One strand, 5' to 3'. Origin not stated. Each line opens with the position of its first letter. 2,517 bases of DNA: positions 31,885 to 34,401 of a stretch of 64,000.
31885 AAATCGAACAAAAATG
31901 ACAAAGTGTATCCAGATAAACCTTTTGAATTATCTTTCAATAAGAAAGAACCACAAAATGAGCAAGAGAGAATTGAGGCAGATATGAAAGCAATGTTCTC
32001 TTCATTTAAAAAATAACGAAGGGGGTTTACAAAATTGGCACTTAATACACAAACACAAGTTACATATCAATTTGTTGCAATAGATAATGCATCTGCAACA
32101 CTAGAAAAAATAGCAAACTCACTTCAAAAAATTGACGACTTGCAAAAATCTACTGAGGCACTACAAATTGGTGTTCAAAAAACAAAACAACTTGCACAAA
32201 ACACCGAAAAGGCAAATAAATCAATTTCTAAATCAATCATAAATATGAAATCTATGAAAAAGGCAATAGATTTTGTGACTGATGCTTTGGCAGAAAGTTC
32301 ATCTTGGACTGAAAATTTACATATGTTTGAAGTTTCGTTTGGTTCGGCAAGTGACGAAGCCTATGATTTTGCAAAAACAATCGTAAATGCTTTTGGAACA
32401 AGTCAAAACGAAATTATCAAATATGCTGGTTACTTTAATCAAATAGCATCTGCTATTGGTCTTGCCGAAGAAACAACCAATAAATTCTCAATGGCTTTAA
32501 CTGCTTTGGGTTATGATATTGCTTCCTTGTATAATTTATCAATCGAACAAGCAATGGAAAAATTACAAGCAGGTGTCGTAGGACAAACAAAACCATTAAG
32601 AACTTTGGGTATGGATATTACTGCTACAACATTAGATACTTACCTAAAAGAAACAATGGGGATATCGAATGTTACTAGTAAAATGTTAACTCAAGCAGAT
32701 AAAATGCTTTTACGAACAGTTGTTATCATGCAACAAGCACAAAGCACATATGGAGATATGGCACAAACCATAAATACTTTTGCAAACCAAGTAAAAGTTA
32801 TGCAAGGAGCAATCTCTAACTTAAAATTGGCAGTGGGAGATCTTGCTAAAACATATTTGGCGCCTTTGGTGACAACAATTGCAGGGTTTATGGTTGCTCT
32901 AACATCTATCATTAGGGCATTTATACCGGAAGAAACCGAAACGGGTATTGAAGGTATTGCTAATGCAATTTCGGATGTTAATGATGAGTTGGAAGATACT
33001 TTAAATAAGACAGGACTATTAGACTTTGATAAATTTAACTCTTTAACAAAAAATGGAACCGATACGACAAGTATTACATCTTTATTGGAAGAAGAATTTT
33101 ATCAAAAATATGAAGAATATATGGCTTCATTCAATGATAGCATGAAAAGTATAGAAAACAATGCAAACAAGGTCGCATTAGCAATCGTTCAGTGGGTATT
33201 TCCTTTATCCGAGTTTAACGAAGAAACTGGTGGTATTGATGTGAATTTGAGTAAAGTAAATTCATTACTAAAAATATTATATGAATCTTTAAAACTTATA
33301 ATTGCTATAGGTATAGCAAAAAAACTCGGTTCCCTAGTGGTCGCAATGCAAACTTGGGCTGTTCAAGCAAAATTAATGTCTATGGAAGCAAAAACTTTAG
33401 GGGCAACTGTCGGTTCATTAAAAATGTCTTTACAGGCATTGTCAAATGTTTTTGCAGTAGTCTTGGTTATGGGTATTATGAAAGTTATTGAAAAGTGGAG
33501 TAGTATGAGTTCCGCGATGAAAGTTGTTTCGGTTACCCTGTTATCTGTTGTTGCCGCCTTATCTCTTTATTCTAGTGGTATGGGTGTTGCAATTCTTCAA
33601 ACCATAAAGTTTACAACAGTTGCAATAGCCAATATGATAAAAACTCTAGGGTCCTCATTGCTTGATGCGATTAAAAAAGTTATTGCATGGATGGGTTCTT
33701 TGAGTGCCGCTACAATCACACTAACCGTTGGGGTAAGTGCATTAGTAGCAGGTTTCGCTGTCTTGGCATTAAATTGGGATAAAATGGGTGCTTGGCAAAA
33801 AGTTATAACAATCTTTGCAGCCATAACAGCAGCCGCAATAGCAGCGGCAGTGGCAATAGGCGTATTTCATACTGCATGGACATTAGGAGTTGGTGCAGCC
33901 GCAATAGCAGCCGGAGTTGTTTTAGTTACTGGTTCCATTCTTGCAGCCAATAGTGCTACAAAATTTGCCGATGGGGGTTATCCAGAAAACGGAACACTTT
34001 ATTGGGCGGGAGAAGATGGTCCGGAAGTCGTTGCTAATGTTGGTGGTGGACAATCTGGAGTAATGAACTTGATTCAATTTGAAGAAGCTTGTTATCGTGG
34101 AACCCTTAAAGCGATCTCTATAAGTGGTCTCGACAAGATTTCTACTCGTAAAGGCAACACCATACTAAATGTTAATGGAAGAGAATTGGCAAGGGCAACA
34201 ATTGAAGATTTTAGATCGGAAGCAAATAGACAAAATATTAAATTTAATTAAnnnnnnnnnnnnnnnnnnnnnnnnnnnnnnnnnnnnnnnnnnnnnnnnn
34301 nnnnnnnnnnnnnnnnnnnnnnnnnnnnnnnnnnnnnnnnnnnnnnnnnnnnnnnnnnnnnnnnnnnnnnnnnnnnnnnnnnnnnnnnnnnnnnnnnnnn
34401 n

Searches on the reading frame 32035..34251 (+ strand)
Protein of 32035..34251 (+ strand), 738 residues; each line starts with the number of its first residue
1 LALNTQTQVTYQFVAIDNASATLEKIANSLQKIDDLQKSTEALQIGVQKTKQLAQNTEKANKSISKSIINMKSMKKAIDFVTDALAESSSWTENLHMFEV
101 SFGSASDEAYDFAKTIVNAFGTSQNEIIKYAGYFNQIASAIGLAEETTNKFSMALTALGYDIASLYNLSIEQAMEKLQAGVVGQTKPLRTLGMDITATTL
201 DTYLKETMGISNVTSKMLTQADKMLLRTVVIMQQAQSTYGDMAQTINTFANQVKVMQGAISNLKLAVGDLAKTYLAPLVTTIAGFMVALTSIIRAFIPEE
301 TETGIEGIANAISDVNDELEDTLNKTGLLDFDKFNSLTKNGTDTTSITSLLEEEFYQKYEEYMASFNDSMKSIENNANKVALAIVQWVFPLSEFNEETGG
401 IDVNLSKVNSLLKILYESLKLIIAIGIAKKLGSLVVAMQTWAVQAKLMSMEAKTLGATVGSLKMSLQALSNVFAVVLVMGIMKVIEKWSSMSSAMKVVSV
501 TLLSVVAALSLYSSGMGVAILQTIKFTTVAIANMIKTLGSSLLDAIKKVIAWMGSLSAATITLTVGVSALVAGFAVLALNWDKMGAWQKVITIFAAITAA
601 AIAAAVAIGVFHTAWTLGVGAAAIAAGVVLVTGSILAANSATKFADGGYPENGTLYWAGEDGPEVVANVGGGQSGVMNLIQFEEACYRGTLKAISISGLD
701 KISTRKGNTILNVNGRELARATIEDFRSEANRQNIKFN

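Call 23: search_protein_families(library=phrogs, proteins=[window:32035-34251:+])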
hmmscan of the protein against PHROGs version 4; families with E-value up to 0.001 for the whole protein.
window:32035-34251:+ (738 aa): 2 families
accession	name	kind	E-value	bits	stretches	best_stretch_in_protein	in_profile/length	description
phrog_28918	-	unknown function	2e-29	102.9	1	124-328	74-283/1445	-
phrog_31409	-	tail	1.9e-07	31.4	1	34-293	23-287/365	tail length tape measure protein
